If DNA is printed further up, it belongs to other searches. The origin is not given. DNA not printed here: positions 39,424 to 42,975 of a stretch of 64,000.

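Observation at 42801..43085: Uncharacterised 94-aa Trp/Arg-rich ORF in the slot upstream of dnaE2, translationally coupled to it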

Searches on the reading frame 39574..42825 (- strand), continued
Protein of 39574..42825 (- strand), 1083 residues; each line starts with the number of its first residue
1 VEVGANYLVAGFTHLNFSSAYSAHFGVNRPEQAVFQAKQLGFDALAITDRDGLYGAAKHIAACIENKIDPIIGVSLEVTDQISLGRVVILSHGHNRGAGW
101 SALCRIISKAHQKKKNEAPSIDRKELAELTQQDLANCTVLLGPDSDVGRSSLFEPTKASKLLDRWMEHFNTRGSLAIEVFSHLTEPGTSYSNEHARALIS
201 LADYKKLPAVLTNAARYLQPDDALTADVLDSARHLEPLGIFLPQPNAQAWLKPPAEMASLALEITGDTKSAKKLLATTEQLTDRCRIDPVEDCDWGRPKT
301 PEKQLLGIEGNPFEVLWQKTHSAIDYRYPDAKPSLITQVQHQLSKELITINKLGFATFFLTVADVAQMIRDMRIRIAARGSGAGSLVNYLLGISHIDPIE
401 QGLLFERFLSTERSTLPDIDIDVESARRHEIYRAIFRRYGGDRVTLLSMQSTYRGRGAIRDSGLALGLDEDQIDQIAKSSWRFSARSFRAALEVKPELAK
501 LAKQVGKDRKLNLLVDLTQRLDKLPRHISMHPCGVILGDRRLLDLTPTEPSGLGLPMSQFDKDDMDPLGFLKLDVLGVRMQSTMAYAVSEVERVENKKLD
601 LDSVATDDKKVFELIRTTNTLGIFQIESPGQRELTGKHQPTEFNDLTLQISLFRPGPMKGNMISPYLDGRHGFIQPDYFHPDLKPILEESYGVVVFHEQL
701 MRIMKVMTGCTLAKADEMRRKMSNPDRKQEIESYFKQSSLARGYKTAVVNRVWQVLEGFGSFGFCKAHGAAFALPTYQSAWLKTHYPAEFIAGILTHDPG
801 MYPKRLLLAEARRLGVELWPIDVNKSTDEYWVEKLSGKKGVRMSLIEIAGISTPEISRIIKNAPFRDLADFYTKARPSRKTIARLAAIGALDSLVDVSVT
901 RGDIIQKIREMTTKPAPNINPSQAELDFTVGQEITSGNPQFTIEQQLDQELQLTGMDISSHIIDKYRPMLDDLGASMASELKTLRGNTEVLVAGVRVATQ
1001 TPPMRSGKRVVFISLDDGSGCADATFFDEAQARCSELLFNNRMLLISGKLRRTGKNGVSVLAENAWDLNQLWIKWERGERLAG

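Call 33: search_dna_similar(query=window:39574-42825:-, collection=plasmids, mode=protein, max_rows=60, rows=spread, max_evalue=1e-100)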
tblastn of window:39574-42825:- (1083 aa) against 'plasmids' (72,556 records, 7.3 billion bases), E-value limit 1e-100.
Records with a match: 747; places in all: 767; records where one place covers at least 80% of the query: 732.
Best place of each record, by identity: <60% 747.
By first word of the organism name: Rhizobium 130; Agrobacterium 119; Burkholderia 109; Streptomyces 99; Sinorhizobium 40; Shinella 29; Paracoccus 14; Paraburkholderia 14; Roseomonas 13; Sphingobium 12; and 72 more.
By predicted mobility (MOB-suite, as given by PLSDB): conjugative 335; non-mobilizable 333; mobilizable 79.
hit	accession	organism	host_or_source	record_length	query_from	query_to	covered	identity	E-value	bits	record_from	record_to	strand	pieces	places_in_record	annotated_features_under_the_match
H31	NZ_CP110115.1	Arthrobacter sp. YA7-1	Solanum lycopersicum,Tomato (Solanum ...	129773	12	1071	98%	54.3%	0e+0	1080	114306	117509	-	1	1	dnaE: DNA polymerase III subunit alpha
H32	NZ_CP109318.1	Streptomyces anulatus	-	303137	13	1071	98%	41.2%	0e+0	738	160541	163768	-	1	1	dnaE: DNA polymerase III subunit alpha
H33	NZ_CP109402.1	Streptomyces anulatus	-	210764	14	1071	98%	41.0%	0e+0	745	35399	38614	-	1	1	dnaE: DNA polymerase III subunit alpha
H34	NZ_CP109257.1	Streptomyces anulatus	-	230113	14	1071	98%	40.8%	0e+0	743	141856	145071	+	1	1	dnaE: DNA polymerase III subunit alpha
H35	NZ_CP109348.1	Streptomyces anulatus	-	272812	14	1071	98%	40.7%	0e+0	739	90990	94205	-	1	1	dnaE: DNA polymerase III subunit alpha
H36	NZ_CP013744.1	Streptomyces sp. CdTB01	soil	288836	11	1071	98%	40.3%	0e+0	723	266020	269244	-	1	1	dnaE: DNA polymerase III subunit alpha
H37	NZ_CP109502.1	Streptomyces sp. NBC_01426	-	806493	11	1071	98%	40.1%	0e+0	734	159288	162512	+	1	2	dnaE: DNA polymerase III subunit alpha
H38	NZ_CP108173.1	Streptomyces sp. NBC_00147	-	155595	5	1071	99%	39.6%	0e+0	716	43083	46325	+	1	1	dnaE: DNA polymerase III subunit alpha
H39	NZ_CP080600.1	Nocardiopsis sp. MT53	Whole organism,soil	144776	14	1027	94%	36.9%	3e-170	563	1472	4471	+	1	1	PHP domain-containing protein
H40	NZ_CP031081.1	Paracoccus yeei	Homo sapiens,single cell,eye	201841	3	1055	97%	30.6%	3e-124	428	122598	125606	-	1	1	error-prone DNA polymerase | DNA polymerase Y family protein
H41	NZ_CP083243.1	Ancylobacter polymorphus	activated sludge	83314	12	1069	98%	30.3%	2e-118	411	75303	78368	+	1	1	error-prone DNA polymerase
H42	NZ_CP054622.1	Azospirillum oryzae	cell culture,soil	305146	12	1071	98%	30.0%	7e-124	427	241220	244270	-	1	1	error-prone DNA polymerase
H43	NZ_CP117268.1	Rhizobium rhododendri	Rhododendron sp.,pure bacterial ...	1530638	12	1069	98%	29.9%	2e-114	399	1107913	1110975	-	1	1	record has no annotation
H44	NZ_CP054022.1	Rhizobium indicum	Pisum sativum l. (pea),Pure culture,Pea ...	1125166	3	1069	99%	29.5%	7e-116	403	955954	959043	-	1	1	record has no annotation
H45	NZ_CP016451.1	Sinorhizobium sp. RAC02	Microbial isolate,Algal phycosphere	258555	12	1069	98%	29.6%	1e-122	423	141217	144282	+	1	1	error-prone DNA polymerase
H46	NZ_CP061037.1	Sphingomonas aliaeris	whole organism,Pork steak,pork steak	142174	12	1055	96%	29.9%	6e-116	404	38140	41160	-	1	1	error-prone DNA polymerase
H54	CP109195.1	Streptomyces cellulosae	-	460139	11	1053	96%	29.5%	3e-103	365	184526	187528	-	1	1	error-prone DNA polymerase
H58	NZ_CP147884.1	Roseomonas mucosa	cell culture,Styx glacier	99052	8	1052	96%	29.3%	5e-102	362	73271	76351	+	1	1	error-prone DNA polymerase | DNA polymerase Y family protein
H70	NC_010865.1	Sinorhizobium meliloti SM11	-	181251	8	1069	98%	28.4%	6e-116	404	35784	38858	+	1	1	error-prone DNA polymerase | DNA polymerase Y family protein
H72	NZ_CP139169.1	Robbsia andropogonis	Areca catechu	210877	5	1055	97%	28.7%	3e-106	375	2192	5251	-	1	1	error-prone DNA polymerase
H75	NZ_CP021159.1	Burkholderia glumae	Oryza sativa,Cell culture,USA rice field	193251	8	1020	94%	29.6%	5e-107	377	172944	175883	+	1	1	error-prone DNA polymerase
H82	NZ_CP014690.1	Gluconobacter albidus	water kefir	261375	29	1054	95%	28.8%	9e-114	397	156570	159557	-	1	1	error-prone DNA polymerase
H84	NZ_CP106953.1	Eleftheria terrae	soil sample,soil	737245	8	1055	97%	28.1%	2e-109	384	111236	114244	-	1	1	error-prone DNA polymerase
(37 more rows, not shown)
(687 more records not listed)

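Call 34: get_annotated_region(hit=H54, flank=4500)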
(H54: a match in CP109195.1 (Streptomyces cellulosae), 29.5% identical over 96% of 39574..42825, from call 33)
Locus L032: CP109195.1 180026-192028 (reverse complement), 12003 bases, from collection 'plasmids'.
description: Streptomyces cellulosae strain NBC 01703 plasmid unnamed1, complete sequence
organism: Streptomyces cellulosae (NCBI taxid 1968)
taxonomy: Bacteria; Actinomycetota; Actinomycetes; Kitasatosporales; Streptomycetaceae; Streptomyces; Streptomyces cellulosae
host: -; source: -; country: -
typing (MOB-suite, as given by PLSDB): non-mobilizable
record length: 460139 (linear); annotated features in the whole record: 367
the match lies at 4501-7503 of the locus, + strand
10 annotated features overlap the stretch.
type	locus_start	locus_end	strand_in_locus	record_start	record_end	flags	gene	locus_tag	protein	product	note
CDS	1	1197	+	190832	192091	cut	-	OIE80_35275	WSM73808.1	DUF2637 domain-containing protein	-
CDS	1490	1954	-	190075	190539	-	-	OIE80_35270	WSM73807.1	hypothetical protein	-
CDS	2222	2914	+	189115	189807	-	-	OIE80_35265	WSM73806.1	hypothetical protein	-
CDS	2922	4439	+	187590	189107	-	-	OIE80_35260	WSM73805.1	DNA polymerase Y family protein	-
CDS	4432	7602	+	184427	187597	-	-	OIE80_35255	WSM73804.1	error-prone DNA polymerase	-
CDS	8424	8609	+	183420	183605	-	-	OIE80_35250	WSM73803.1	hypothetical protein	-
CDS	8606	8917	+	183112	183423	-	-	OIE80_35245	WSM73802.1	type II toxin-antitoxin system PemK/MazF family toxin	-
CDS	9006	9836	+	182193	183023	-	-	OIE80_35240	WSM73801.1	Ku protein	-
CDS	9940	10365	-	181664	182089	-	-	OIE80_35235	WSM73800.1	hypothetical protein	-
CDS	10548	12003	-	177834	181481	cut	-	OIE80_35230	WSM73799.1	LysM peptidoglycan-binding domain-containing protein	-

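Call 35: get_annotated_region(hit=H70, flank=4000)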
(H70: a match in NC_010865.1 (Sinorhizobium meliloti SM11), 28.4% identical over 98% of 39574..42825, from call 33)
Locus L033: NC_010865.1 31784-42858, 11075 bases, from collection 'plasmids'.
description: Sinorhizobium meliloti SM11 plasmid pSmeSM11b, complete sequence
organism: Sinorhizobium meliloti SM11 (NCBI taxid 707241)
taxonomy: Bacteria; Pseudomonadota; Alphaproteobacteria; Hyphomicrobiales; Rhizobiaceae; Sinorhizobium; Sinorhizobium meliloti; Sinorhizobium meliloti SM11
host: -; source: -; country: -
typing (MOB-suite, as given by PLSDB): conjugative; replicon rep_cluster_590; relaxase MOBQ; mating-pair formation MPF_T
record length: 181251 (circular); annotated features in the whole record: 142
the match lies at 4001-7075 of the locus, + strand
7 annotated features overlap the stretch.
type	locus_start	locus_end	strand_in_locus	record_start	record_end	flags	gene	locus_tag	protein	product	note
CDS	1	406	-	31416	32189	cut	-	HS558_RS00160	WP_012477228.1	SOS response-associated peptidase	GO:0018142 - obsolete protein-DNA covalent cross-linking [Evidence IEA]; GO:0009432 - SOS response [Evidence IEA]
CDS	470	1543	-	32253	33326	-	ligD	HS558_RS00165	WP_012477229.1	non-homologous end-joining DNA ligase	GO:0006310 - DNA recombination [Evidence IEA]; GO:0006281 - DNA repair [Evidence IEA]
CDS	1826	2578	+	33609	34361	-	-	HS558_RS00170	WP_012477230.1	ImuA family protein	-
CDS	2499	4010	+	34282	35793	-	-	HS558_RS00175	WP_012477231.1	DNA polymerase Y family protein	-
CDS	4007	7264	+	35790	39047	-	-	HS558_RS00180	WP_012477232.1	error-prone DNA polymerase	GO:0006260 - DNA replication [Evidence IEA]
CDS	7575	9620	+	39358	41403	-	-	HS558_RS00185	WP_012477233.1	radical SAM protein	-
CDS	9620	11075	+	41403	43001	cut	-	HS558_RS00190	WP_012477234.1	radical SAM protein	-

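Call 36: get_annotated_region(hit=H39, flank=4000)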
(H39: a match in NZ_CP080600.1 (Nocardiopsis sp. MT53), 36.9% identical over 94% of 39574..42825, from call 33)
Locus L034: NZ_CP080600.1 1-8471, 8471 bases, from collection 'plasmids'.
description: Nocardiopsis sp. MT53 plasmid unnamed2
organism: Nocardiopsis sp. MT53 (NCBI taxid 2865672)
taxonomy: Bacteria; Actinomycetota; Actinomycetes; Streptosporangiales; Nocardiopsaceae; Nocardiopsis; Nocardiopsis sp. MT53
host: -; source: Whole organism,soil; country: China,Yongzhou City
typing (MOB-suite, as given by PLSDB): non-mobilizable
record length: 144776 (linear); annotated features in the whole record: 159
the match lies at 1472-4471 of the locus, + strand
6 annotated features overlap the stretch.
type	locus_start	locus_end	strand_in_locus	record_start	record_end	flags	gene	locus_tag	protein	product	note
CDS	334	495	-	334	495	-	-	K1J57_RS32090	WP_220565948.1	hypothetical protein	-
CDS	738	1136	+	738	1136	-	-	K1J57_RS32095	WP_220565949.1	hypothetical protein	-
CDS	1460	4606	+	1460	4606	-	-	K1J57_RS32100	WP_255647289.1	PHP domain-containing protein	-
CDS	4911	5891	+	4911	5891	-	-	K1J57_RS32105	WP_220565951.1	hypothetical protein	-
CDS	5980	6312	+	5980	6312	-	-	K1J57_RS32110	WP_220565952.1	hypothetical protein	-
CDS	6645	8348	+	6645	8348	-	-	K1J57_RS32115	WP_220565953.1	hypothetical protein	-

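Call 37: search_protein_families(library=pfam, proteins=[L032:2922-4439:+, L033:2499-4010:+, L032:2222-2914:+, L034:738-1136:+, L029:4701-4988:+, L030:3705-3998:+], max_evalue=10)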
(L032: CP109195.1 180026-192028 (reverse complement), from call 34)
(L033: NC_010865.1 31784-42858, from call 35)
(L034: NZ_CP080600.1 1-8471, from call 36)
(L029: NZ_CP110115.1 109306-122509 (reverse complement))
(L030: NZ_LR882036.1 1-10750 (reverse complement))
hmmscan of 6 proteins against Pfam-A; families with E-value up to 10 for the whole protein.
L032:2922-4439:+ (505 aa): 2 families
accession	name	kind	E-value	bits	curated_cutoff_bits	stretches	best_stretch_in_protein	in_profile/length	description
PF00817.25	IMS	-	1.4e-13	51.4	23.2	1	22-145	20-147/148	impB/mucB/samB family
PF08402.16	TOBE_2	-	0.35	11.5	21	1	324-384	1-50/76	TOBE domain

L033:2499-4010:+ (503 aa): 3 families
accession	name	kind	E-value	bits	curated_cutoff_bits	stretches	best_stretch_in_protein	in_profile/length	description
PF00817.25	IMS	-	1.5e-10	41.6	23.2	1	19-151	13-144/148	impB/mucB/samB family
PF11799.13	IMS_C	-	2.9e-05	24.9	20.7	1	245-345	7-103/109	impB/mucB/samB family C-terminal domain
PF20114.4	DUF6504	-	0.0065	17.1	24.2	1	428-482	26-79/103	Domain of unknown function (DUF6504)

L032:2222-2914:+ (230 aa): 0 families

L034:738-1136:+ (132 aa): 2 families
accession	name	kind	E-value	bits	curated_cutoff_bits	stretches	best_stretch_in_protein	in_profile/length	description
PF07331.16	TctB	-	0.00098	19.7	29.1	1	17-93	59-129/137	Tripartite tricarboxylate transporter TctB family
PF09843.14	DUF2070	-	0.12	11.1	30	1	24-116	79-164/561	Predicted membrane protein (DUF2070)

L029:4701-4988:+ (95 aa): 1 family
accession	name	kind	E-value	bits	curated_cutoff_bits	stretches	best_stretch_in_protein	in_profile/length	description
PF20114.4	DUF6504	-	1.3e-06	29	24.2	1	10-92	19-100/103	Domain of unknown function (DUF6504)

L030:3705-3998:+ (97 aa): 1 family
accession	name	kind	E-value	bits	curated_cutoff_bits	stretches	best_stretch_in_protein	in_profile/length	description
PF20114.4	DUF6504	-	1.5e-07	32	24.2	1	11-82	18-80/103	Domain of unknown function (DUF6504)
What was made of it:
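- Pfam DUF6504 aligns to residues 428-482 of S. meliloti ImuB at E=0.0065 (call 37).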

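Call 41: find_homologous_proteins(query=A3, max_evalue=0.00001)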
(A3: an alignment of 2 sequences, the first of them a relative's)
Query A3 (2 sequences) (503 aa, profile of the alignment): 5107 proteins with E <= 0.00001 among 8000 candidates; the best 120 are listed.
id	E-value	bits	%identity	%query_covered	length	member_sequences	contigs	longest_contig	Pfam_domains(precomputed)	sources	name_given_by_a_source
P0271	1.8e-258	877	95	100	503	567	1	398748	PF11799.14,PF00817.26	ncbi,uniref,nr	ncbi:DNA polymerase Y family protein [Neorhizobium sp. T25_13]|uniref:Y-family DNA polymerase n=1 Ta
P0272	6.2e-250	849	93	100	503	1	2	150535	PF11799.14,PF00817.26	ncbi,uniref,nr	ncbi:DNA polymerase Y family protein [Rhizobium leguminosarum]|uniref:Y-family DNA polymerase n=1 Ta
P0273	1.0e-245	835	91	100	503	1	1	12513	PF11799.14,PF00817.26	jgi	jgi:protein ImuB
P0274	1.0e-240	818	89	100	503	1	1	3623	PF11799.14,PF00817.26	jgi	jgi:protein ImuB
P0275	1.1e-240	818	88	100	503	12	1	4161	PF00817.26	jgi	jgi:protein ImuB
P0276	3.4e-240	816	88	100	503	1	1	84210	PF11799.14,PF00817.26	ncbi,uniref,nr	ncbi:Y-family DNA polymerase [Agrobacterium tumefaciens]|uniref:Y-family DNA polymerase n=1 Tax=Agro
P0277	4.7e-240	816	92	97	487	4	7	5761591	PF11799.14,PF00817.26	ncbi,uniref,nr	ncbi:DNA polymerase Y family protein [Rhizobium leguminosarum bv. viciae]|uniref:DNA-directed DNA po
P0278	2.7e-239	813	87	100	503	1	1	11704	PF00817.26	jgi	jgi:protein ImuB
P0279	6.2e-239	812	87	100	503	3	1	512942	PF11799.14,PF00817.26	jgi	jgi:protein ImuB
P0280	9.5e-238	808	92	97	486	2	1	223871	PF11799.14,PF00817.26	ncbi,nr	ncbi:DNA polymerase Y family protein [Rhizobium leguminosarum bv. viciae]|nr:DNA polymerase Y family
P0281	2.9e-237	807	86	100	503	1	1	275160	PF00817.26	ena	-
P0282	2.5e-236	804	87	100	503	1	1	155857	PF00817.26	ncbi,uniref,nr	ncbi:Y-family DNA polymerase [Neorhizobium alkalisoli]|uniref:Y-family DNA polymerase n=1 Tax=Neorhi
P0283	3.4e-236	803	86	100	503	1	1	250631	PF00817.26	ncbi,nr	ncbi:UNVERIFIED_ORG: protein ImuB [Agrobacterium larrymoorei]|nr:protein ImuB [Agrobacterium larrymo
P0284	5.5e-236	803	86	100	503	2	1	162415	PF00817.26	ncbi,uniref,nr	ncbi:DNA polymerase Y family protein [Rhizobium pusense]|uniref:Y-family DNA polymerase n=1 Tax=Agro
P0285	6.9e-236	802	86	100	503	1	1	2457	PF11799.14,PF00817.26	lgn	-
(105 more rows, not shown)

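Call 42: get_annotated_region(hit=H40, flank=2600)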
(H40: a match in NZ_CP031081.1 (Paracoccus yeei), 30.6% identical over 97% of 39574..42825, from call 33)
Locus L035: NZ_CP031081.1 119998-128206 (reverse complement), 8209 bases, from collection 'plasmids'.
description: Paracoccus yeei strain CCUG 32053 plasmid pYEE3, complete sequence
organism: Paracoccus yeei (NCBI taxid 147645)
taxonomy: Bacteria; Pseudomonadota; Alphaproteobacteria; Rhodobacterales; Paracoccaceae; Paracoccus; Paracoccus yeei
host: -; source: Homo sapiens,single cell,eye; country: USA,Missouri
typing (MOB-suite, as given by PLSDB): non-mobilizable
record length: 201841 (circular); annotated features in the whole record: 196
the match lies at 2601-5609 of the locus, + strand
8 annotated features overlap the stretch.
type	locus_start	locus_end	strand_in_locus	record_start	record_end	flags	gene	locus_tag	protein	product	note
CDS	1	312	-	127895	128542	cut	-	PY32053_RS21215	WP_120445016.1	SOS response-associated peptidase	GO:0018142 - obsolete protein-DNA covalent cross-linking [Evidence IEA]; GO:0009432 - SOS response [Evidence IEA]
CDS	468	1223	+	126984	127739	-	-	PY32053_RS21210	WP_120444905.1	damage-inducible protein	-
CDS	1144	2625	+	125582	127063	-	-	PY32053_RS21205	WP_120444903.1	DNA polymerase Y family protein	-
CDS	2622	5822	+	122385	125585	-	-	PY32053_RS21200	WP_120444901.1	error-prone DNA polymerase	GO:0006260 - DNA replication [Evidence IEA]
CDS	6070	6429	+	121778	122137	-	-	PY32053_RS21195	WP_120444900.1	metalloregulator ArsR/SmtB family transcription factor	GO:0006355 - regulation of DNA-templated transcription [Evidence IEA]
CDS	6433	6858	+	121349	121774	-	arsC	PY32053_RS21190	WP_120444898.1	arsenate reductase (glutaredoxin)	GO:0046685 - response to arsenic-containing substance [Evidence IEA]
CDS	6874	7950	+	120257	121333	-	arsB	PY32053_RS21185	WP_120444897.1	ACR3 family arsenite efflux transporter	GO:0046685 - response to arsenic-containing substance [Evidence IEA]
CDS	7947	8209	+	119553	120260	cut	arsH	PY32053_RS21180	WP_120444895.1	arsenical resistance protein ArsH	GO:0046685 - response to arsenic-containing substance [Evidence IEA]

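Call 43: get_annotated_region(hit=H58, flank=2600)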
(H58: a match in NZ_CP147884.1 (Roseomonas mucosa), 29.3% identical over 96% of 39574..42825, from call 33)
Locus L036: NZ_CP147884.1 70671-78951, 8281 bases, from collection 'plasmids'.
description: Roseomonas mucosa strain GlSt084 plasmid p4, complete sequence
organism: Roseomonas mucosa (NCBI taxid 207340)
taxonomy: Bacteria; Pseudomonadota; Alphaproteobacteria; Rhodospirillales; Acetobacteraceae; Roseomonas; Roseomonas mucosa
host: -; source: cell culture,Styx glacier; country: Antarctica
typing (MOB-suite, as given by PLSDB): non-mobilizable
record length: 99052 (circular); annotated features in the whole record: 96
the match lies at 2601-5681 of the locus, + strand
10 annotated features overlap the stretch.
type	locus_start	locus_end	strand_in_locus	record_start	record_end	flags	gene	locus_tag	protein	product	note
CDS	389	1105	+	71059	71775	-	-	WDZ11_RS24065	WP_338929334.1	hypothetical protein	-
CDS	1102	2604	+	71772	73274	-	-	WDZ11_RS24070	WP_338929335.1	DNA polymerase Y family protein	-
CDS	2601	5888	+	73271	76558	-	-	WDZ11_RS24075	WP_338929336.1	error-prone DNA polymerase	GO:0006260 - DNA replication [Evidence IEA]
CDS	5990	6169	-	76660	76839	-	-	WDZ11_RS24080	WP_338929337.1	hypothetical protein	-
CDS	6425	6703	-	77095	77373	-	-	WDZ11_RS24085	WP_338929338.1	hypothetical protein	-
CDS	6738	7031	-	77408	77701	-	-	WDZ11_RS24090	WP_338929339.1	hypothetical protein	-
CDS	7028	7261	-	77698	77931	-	-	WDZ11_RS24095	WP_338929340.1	hypothetical protein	-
CDS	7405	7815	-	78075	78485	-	-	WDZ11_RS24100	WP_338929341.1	hypothetical protein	-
CDS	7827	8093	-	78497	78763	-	-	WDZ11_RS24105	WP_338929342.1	hypothetical protein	-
CDS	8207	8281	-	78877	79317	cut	ssb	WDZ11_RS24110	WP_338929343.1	single-stranded DNA-binding protein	GO:0006310 - DNA recombination [Evidence IEA]; GO:0006281 - DNA repair [Evidence IEA]; GO:0006260 - DNA replication ...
